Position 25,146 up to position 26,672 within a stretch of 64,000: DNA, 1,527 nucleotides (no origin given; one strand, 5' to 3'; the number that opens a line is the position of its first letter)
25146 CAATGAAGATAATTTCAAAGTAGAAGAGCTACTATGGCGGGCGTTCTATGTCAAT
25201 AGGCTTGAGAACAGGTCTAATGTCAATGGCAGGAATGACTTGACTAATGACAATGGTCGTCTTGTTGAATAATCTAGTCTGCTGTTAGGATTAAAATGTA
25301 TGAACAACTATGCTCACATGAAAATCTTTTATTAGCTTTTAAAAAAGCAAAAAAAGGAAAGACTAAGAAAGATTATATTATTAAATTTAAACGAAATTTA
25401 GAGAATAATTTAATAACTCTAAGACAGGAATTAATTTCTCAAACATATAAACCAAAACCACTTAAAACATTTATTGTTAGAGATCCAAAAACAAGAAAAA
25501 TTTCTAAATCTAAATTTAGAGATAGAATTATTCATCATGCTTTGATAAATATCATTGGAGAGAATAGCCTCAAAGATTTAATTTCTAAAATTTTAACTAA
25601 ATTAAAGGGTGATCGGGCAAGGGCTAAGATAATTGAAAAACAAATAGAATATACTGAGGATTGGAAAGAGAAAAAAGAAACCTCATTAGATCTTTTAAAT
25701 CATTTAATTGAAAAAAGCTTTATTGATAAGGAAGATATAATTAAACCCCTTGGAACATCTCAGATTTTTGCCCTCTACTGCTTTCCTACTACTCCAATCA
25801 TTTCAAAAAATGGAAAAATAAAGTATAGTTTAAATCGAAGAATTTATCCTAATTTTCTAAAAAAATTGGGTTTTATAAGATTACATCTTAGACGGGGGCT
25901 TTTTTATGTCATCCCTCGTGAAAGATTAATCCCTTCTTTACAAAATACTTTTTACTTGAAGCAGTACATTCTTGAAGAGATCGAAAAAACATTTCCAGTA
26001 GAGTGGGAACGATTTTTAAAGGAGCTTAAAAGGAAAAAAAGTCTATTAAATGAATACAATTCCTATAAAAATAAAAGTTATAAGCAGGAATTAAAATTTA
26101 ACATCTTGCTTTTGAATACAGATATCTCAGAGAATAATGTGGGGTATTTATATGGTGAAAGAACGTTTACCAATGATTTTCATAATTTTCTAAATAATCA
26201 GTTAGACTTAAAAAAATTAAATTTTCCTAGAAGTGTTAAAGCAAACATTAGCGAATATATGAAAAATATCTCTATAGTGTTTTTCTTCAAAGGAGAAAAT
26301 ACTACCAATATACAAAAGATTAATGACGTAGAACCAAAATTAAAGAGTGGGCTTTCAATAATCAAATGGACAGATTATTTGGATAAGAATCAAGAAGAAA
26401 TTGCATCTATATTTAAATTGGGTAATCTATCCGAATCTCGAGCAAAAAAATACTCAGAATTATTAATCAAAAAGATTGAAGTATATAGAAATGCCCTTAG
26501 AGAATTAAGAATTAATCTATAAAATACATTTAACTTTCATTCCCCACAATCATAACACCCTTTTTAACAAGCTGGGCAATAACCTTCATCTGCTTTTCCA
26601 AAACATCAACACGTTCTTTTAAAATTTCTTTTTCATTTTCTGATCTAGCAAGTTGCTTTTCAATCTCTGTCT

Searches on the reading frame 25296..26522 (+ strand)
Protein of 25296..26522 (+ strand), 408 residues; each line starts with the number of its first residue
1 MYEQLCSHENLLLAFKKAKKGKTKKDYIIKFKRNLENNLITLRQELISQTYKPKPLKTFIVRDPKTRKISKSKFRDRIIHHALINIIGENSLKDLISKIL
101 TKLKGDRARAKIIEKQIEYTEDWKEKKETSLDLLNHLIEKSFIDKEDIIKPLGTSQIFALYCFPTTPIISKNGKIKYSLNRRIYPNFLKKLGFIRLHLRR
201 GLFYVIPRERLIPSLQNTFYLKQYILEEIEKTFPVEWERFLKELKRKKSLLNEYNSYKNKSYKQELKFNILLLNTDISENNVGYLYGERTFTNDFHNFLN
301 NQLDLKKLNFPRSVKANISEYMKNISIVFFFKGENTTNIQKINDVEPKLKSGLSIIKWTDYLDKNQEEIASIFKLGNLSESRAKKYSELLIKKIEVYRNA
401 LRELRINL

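Call 5: search_protein_families(library=pfam, proteins=[window:25296-26522:+], max_evalue=0.1)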
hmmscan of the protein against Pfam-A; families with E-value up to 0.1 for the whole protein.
window:25296-26522:+ (408 aa): 0 families

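Call 7: search_protein_families(library=ncbifam, proteins=[window:25296-26522:+], max_evalue=1)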
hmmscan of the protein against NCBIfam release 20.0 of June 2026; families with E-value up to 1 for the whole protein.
window:25296-26522:+ (408 aa): 2 families
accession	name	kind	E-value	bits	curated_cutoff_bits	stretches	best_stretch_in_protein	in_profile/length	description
TIGR04416.1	group_II_RT_mat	equivalog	0.00022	20.5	300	1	9-87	2-86/353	group II intron reverse transcriptase/maturase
NF001067.0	PRK00118.1-2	equivalog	0.034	14.6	156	1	217-261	32-76/110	putative DNA-binding protein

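Call 10: find_homologous_proteins(query=window:25296-26522:+, max_evalue=0.001)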
Query window:25296-26522:+ (408 aa): 423 proteins with E <= 0.001 among 8000 candidates; the best 120 are listed.
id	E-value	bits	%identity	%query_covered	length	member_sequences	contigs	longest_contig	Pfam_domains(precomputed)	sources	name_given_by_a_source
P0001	1.5e-259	878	100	100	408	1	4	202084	-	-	-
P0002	4.8e-138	478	68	78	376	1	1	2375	-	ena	-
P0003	2.1e-90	322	52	73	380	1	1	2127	-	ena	-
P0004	1.4e-89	319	51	74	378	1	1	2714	-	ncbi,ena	-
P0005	1.3e-80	289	50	73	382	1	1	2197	-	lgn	-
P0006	1.7e-75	272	47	73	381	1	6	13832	-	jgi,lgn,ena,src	-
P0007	3.2e-75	272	43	83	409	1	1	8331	-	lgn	-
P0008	2.6e-71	259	47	66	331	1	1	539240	-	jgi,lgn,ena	-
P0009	1.5e-39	154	82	22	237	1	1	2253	-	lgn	-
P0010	6.5e-39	152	83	22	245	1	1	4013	-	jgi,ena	-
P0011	7.0e-39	152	83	22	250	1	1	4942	-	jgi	-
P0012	5.5e-37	146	74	24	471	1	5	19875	PF00078.33,PF14493.13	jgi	jgi:retron-type reverse transcriptase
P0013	2.7e-34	137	75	22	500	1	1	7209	PF00078.33,PF14493.13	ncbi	-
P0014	7.2e-34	135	78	21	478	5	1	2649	PF00078.33,PF14493.13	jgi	-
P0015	8.6e-32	129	67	24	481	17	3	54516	PF00078.33,PF14493.13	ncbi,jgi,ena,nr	ncbi:helix-turn-helix domain-containing protein [Candidatus Pacearchaeota archaeon]|nr:hypothetical 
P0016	1.0e-31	128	71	21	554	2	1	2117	PF00078.33,PF14493.13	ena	-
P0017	1.3e-31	128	72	22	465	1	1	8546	PF00078.33,PF14493.13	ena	-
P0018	1.3e-31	128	72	22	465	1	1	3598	PF00078.33,PF14493.13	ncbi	-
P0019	3.1e-31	127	67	22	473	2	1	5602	PF00078.33,PF14493.13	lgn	-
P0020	4.0e-31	126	69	21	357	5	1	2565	PF00078.33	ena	-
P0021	4.6e-31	126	69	21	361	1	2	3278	PF00078.33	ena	-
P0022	5.0e-31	126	72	21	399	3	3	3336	PF00078.33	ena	-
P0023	5.2e-31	126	72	21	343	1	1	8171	PF00078.33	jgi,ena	-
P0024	5.7e-31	126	69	22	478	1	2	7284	PF00078.33,PF14493.13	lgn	-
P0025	7.1e-31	126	70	21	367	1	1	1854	PF00078.33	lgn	-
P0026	7.1e-31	126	69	21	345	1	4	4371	PF00078.33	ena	-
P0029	1.3e-30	125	71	21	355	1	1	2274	PF00078.33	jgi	jgi:retron-type reverse transcriptase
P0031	2.1e-30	124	69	24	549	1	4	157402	PF00078.33,PF14493.13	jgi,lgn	jgi:retron-type reverse transcriptase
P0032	2.1e-30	124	66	23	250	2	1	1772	PF00078.33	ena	-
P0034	4.1e-30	123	69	21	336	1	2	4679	PF00078.33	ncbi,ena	-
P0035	4.1e-30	123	70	21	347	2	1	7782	PF00078.33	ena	-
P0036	4.3e-30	123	70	21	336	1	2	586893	PF00078.33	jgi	jgi:retron-type reverse transcriptase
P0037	4.6e-30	123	71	21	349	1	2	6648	PF00078.33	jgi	-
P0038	4.8e-30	123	71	21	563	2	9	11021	PF00078.33,PF14493.13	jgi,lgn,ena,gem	-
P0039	4.9e-30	123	71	21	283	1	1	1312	PF00078.33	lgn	-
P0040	6.0e-30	123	68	22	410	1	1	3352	PF00078.33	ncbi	-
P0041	7.3e-30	122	59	28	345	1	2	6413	PF00078.33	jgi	jgi:retron-type reverse transcriptase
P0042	7.5e-30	122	68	21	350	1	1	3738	PF00078.33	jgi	-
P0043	8.9e-30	122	67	21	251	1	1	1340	PF00078.33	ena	-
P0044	1.0e-29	122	71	21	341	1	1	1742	PF00078.33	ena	-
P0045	1.2e-29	122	57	28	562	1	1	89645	PF00078.33,PF14493.13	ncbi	-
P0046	1.2e-29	122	75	21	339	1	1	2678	PF00078.33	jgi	-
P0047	1.2e-29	122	58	29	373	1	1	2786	PF00078.33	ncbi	-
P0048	1.2e-29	121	72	21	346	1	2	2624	PF00078.33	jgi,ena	-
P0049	1.3e-29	121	72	21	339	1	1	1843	PF00078.33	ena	-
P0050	1.3e-29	121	69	21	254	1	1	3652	PF00078.33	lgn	-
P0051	1.6e-29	121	67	21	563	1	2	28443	PF00078.33,PF14493.13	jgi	jgi:retron-type reverse transcriptase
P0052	1.8e-29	121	66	24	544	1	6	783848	PF00078.33,PF14493.13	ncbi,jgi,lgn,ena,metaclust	metaclust:\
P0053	2.2e-29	121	68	21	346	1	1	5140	PF00078.33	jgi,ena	-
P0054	2.3e-29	121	70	21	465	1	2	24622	PF00078.33,PF14493.13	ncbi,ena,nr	ncbi:MAG: helix-turn-helix domain-containing protein [Nanoarchaeota archaeon]|nr:helix-turn-helix do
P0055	2.7e-29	120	57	26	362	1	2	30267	PF00078.33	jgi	-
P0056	2.8e-29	120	70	21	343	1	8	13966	PF00078.33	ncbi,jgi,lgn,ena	-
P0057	3.2e-29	120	64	26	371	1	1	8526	PF00078.33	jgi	-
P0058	3.5e-29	120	58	26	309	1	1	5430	PF00078.33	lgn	-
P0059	3.7e-29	120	68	21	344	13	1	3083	PF00078.33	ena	-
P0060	3.7e-29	120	67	21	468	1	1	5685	PF00078.33,PF14493.13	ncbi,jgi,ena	-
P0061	4.0e-29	120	64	24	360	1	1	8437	PF00078.33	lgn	-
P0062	4.5e-29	120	72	22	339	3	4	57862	PF00078.33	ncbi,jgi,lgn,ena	-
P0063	4.7e-29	120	66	21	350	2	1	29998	PF00078.33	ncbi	-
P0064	4.8e-29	120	68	21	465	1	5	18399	PF00078.33,PF14493.13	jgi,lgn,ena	-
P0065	4.8e-29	120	67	21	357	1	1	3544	PF00078.33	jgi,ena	-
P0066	5.4e-29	119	67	22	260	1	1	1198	PF00078.33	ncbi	ncbi:MAG: reverse transcriptase domain-containing protein, partial [Nanoarchaeota archaeon]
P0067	5.5e-29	119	66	21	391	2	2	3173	PF00078.33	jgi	-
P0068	5.6e-29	119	68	21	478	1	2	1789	PF00078.33,PF14493.13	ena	-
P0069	5.7e-29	119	61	23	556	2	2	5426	PF00078.33,PF14493.13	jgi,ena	-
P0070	5.7e-29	119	69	21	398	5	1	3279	PF00078.33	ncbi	ncbi:MAG: reverse transcriptase/maturase family protein, partial [Nanoarchaeota archaeon]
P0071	5.8e-29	119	66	21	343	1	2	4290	PF00078.33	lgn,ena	-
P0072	5.9e-29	119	68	21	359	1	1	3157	PF00078.33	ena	-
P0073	8.0e-29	119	69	21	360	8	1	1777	PF00078.33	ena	-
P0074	9.0e-29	119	49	36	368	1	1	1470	PF00078.33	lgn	-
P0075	1.1e-28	118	69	21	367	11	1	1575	PF00078.33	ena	-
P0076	1.1e-28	118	70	21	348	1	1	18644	PF00078.33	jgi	-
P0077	1.1e-28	118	68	21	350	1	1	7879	PF00078.33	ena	-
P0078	1.3e-28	118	62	21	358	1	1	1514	PF00078.33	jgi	-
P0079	1.4e-28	118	68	21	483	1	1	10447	PF00078.33,PF14493.13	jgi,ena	-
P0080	1.4e-28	118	70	21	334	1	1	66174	PF00078.33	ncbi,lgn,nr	ncbi:MAG: reverse transcriptase domain-containing protein [Nanoarchaeota archaeon]|nr:reverse transc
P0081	1.5e-28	118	68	22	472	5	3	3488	PF00078.33,PF14493.13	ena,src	-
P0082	1.5e-28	118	65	22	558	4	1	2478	PF00078.33,PF14493.13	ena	-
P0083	1.6e-28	118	66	21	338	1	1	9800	PF00078.33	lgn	-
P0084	1.6e-28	118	69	21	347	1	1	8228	PF00078.33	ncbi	-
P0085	1.7e-28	118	68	21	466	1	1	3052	PF00078.33,PF14493.13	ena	-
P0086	1.7e-28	118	67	21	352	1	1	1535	PF00078.33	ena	-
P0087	1.9e-28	118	67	21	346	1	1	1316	PF00078.33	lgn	-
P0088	1.9e-28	118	71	20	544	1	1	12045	PF00078.33,PF14493.13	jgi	-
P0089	2.1e-28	117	67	21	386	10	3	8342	PF00078.33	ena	-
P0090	2.2e-28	117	71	21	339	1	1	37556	PF00078.33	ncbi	ncbi:MAG: reverse transcriptase domain-containing protein [archaeon]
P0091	2.2e-28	117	68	22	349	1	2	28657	PF00078.33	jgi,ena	-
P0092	2.2e-28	117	69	21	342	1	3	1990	PF00078.33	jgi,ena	-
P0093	2.3e-28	117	47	26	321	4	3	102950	PF00078.33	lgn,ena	-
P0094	2.7e-28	117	69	21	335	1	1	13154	PF00078.33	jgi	-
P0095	2.7e-28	117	68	21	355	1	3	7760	PF00078.33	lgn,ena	-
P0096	2.8e-28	117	68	21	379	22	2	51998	PF00078.33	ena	-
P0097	2.9e-28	117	67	21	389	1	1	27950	PF00078.33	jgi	-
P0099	2.9e-28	117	67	21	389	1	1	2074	PF00078.33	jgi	-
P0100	3.0e-28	117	67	21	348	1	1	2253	PF00078.33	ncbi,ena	-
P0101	3.0e-28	117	69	22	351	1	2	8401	PF00078.33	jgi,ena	-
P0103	3.0e-28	117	68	21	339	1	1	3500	PF00078.33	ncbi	-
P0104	3.3e-28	117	69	21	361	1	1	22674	PF00078.33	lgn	-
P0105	3.3e-28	117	64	21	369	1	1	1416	PF00078.33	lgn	-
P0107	3.9e-28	117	70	21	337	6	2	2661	PF00078.33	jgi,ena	-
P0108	3.9e-28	117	68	21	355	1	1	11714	PF00078.33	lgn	-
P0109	3.9e-28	117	68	21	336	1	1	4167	PF00078.33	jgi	-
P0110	3.9e-28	117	69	21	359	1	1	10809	PF00078.33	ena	-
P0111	3.9e-28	117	66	21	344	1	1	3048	PF00078.33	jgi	jgi:retron-type reverse transcriptase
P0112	4.0e-28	117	68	21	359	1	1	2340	PF00078.33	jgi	-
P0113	4.5e-28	116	69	21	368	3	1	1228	PF00078.33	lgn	-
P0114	4.6e-28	116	69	21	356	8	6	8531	PF00078.33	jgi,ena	-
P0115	5.0e-28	116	66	21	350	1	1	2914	PF00078.33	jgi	jgi:RNA-directed DNA polymerase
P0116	5.1e-28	116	64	21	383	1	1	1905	PF00078.33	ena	-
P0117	5.2e-28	116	64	21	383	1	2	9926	PF00078.33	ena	-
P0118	5.3e-28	116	64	21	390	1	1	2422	PF00078.33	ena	-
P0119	5.5e-28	116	59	26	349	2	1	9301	PF00078.33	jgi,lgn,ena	-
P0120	5.9e-28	116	66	21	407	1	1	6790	PF00078.33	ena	-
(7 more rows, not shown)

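Call 16: find_encoding_contigs(protein=window:25296-26522:+, flank=10000, max_places=6)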
Protein window:25296-26522:+ (408 aa): 11 contigs read that carry it; 6 places shown.
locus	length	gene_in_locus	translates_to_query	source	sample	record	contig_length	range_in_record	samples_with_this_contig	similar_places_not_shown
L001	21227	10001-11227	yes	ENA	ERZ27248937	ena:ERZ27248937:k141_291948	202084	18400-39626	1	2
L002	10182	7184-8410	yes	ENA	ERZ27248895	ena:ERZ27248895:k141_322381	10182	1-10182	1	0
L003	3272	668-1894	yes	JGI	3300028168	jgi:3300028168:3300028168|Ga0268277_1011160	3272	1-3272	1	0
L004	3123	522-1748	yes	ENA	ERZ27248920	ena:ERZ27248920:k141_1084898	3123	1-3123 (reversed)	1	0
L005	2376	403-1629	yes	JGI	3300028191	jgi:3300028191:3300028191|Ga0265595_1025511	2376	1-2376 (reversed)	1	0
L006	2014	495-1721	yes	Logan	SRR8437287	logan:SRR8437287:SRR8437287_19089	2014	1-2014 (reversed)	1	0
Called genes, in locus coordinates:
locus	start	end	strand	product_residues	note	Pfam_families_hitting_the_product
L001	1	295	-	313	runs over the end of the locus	PF23023:Anti-Pycsar_Apyc1, PF00753:Lactamase_B, PF13691:Lactamase_B_4, PF12706:Lactamase_B_2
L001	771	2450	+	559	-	PF00587:tRNA-synt_2b (faint), PF03129:HGTP_anticodon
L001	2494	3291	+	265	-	PF01656:CbiA, PF02374:ArsA_ATPase (faint), PF10609:ParA, PF13614:AAA_31, PF13500:AAA_26 (weak)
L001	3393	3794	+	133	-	PF11969:DcpS_C, PF01230:HIT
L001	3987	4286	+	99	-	PF26768:YtrI_N (weak)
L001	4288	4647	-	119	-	PF01918:Alba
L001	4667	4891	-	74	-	PF00833:Ribosomal_S17e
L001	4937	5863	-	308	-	-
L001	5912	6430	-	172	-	PF02778:tRNA_int_endo_N, PF01974:tRNA_int_endo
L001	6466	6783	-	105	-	PF03013:Pyr_excise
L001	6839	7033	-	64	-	PF04070:DUF378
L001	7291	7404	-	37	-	-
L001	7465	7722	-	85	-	-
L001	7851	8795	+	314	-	PF01047:MarR (faint), PF12840:HTH_20 (faint), PF13404:HTH_AsnC-type, PF13412:HTH_24, PF25212:HVO_A0114 (faint), PF13412:HTH_24 (weak)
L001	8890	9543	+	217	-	-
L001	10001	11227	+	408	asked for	-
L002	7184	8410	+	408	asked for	-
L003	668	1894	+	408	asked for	-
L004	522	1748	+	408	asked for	-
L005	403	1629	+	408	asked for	-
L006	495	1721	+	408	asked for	-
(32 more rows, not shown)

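Call 27: find_encoding_contigs(protein=P0012, flank=6000, max_places=2)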
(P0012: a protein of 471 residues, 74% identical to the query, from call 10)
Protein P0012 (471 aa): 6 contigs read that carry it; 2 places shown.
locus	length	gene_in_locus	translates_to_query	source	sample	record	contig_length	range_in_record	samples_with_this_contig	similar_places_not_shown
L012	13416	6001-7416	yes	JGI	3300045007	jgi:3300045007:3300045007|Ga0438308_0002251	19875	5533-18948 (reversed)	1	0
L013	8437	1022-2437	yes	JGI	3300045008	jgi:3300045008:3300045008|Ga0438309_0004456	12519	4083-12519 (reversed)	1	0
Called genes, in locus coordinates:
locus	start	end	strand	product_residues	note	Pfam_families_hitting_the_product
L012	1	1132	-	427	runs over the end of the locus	PF01637:ATPase_2, PF13173:AAA_14, PF13635:DUF4143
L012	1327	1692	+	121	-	PF01797:Y1_Tnp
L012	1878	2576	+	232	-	-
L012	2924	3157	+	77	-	-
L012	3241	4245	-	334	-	PF00413:Peptidase_M10 (weak), PF07705:CARDB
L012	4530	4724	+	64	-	-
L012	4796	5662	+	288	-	-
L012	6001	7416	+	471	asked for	PF00078:RVT_1, PF14493:HTH_40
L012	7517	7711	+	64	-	-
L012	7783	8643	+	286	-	-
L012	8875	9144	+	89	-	-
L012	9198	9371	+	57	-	PF01402:RHH_1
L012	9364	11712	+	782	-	PF00176:SNF2-rel_dom, PF04851:ResIII, PF00270:DEAD (weak), PF00271:Helicase_C, PF22590:Cas3-like_C_2 (faint), PF08241:Methyltransf_11, PF13649:Methyltransf_25 (weak)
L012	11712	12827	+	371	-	-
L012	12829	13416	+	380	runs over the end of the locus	-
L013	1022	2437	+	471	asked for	PF00078:RVT_1, PF14493:HTH_40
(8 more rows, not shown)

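Call 28: find_encoding_contigs(protein=P0006, flank=6000, max_places=3)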
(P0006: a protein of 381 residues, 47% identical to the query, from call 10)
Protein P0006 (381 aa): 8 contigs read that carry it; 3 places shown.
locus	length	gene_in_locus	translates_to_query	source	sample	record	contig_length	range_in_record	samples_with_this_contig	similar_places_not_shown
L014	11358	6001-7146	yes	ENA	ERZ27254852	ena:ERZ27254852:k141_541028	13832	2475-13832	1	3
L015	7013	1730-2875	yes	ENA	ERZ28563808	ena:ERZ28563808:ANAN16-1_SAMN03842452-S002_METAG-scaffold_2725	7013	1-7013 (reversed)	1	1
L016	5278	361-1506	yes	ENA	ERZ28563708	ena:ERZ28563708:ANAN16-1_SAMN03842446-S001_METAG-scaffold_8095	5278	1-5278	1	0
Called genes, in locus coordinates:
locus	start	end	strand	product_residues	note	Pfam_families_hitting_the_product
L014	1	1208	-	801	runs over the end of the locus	PF02359:CDC48_N, PF02933:CDC48_2, PF05496:RuvB_N, PF00004:AAA, PF17862:AAA_lid_3, PF05496:RuvB_N (weak), PF00004:AAA, PF17862:AAA_lid_3, +28 more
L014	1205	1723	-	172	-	-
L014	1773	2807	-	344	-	PF01609:DDE_Tnp_1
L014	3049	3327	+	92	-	-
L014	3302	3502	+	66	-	PF25212:HVO_A0114, PF01022:HTH_5 (weak), PF12802:MarR_2 (weak), PF13412:HTH_24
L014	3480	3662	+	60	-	-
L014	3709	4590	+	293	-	PF09567:RE_MamI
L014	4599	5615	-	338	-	PF01555:N6_N4_Mtase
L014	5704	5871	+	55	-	-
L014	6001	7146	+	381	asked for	-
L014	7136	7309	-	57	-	-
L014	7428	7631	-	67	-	-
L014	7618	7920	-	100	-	-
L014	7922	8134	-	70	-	-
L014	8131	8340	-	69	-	-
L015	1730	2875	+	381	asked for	-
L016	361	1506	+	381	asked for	-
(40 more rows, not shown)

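Call 29: find_encoding_contigs(protein=P0008, flank=6000, max_places=2)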
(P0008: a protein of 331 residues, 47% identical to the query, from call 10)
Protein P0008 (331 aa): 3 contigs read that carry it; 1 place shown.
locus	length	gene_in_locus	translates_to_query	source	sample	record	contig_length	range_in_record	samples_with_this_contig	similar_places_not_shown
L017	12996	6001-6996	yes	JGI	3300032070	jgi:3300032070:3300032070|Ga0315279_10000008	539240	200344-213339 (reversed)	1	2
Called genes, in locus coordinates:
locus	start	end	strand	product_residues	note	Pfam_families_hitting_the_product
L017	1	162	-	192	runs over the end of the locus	PF14378:PAP2_3 (weak), PF01569:PAP2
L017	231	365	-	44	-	-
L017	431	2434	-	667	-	PF02195:ParB_N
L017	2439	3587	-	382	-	-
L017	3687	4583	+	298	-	-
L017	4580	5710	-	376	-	-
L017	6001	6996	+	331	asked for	-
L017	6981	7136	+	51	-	-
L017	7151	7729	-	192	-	PF11611:DUF4352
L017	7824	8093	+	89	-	PF25213:HVO_A0261_N (weak)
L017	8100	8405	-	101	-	-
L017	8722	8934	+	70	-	-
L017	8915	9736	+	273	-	-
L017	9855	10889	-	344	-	-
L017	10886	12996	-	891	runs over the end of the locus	PF13588:HSDR_N_2 (weak), PF02384:N6_Mtase, PF01170:UPF0020 (faint), PF20473:MmeI_Mtase, PF07669:Eco57I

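Call 31: find_encoding_contigs(protein=P0002, flank=6000, max_places=2)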
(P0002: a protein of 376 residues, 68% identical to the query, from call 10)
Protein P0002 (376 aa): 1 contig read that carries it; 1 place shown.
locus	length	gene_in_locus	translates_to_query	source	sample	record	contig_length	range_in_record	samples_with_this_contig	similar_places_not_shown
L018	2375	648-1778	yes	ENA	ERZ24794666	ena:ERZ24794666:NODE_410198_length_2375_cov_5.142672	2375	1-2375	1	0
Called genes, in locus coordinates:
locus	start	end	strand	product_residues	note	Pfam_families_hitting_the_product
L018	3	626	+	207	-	?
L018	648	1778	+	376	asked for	-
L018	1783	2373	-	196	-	?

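Call 32: find_encoding_contigs(protein=P0007, flank=8000, max_places=2)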
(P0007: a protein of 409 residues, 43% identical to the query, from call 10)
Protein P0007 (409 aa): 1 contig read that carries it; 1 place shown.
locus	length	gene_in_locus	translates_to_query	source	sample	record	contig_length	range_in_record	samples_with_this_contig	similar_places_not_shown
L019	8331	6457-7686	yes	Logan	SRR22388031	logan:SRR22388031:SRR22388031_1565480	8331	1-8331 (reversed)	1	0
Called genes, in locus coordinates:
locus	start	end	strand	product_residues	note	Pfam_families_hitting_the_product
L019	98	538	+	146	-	-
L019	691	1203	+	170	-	PF01872:RibD_C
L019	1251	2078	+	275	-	PF18765:Polbeta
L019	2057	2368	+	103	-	-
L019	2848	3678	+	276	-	-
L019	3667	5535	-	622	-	PF02384:N6_Mtase, PF07669:Eco57I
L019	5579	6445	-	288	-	PF13610:DDE_Tnp_IS240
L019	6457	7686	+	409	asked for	-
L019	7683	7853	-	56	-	-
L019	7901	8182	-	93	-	-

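Call 77: search_protein_families(library=phrogs, proteins=[P0002], max_evalue=0.01)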
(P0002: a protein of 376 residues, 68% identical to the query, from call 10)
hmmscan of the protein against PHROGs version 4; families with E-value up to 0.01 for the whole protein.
P0002 (376 aa): 0 families

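Call 78: search_protein_families(library=pfam, proteins=[P0012, P0002], max_evalue=0.01)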
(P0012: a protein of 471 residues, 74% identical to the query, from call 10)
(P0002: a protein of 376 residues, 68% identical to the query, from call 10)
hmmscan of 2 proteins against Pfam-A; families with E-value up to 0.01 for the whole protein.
P0012 (471 aa): 3 families
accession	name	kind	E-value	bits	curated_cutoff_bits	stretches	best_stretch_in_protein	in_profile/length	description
PF00078.32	RVT_1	-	3.2e-23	83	29.6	1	65-273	8-205/205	Reverse transcriptase (RNA-dependent DNA polymerase)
PF14493.12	HTH_40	-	4e-18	65.9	27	1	369-455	1-89/89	Helix-turn-helix domain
PF08281.18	Sigma70_r4_2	-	0.0097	16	25.7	0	371-401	15-47/54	Sigma-70, region 4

P0002 (376 aa): 0 families

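Call 83: find_encoding_contigs(protein=P0011, flank=5000, max_places=2)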
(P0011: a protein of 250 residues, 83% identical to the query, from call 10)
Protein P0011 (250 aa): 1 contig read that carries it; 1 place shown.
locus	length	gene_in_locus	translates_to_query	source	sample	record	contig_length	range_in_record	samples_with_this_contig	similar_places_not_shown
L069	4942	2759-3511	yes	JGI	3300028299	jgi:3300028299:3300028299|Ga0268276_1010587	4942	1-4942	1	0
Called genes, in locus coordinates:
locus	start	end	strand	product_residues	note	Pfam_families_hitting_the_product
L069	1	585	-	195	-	?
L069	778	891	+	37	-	-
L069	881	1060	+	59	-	-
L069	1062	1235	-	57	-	-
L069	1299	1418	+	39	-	PF01555:N6_N4_Mtase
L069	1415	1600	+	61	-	-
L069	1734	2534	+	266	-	-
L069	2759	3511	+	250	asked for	-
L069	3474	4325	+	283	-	PF00078:RVT_1, PF14493:HTH_40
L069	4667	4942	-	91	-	?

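Call 84: find_encoding_contigs(protein=P0010, flank=5000, max_places=2)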
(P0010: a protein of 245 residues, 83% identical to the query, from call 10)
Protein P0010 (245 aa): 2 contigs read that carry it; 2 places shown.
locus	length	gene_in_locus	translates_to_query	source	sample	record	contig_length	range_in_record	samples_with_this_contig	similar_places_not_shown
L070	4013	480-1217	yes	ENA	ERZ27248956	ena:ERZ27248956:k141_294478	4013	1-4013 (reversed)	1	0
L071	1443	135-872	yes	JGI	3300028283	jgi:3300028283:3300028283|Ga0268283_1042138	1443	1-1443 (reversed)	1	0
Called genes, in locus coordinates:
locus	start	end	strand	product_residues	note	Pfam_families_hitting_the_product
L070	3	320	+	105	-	?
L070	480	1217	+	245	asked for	-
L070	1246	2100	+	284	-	PF00078:RVT_1, PF14493:HTH_40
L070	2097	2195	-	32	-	-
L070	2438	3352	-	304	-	-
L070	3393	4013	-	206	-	?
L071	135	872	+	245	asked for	-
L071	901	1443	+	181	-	?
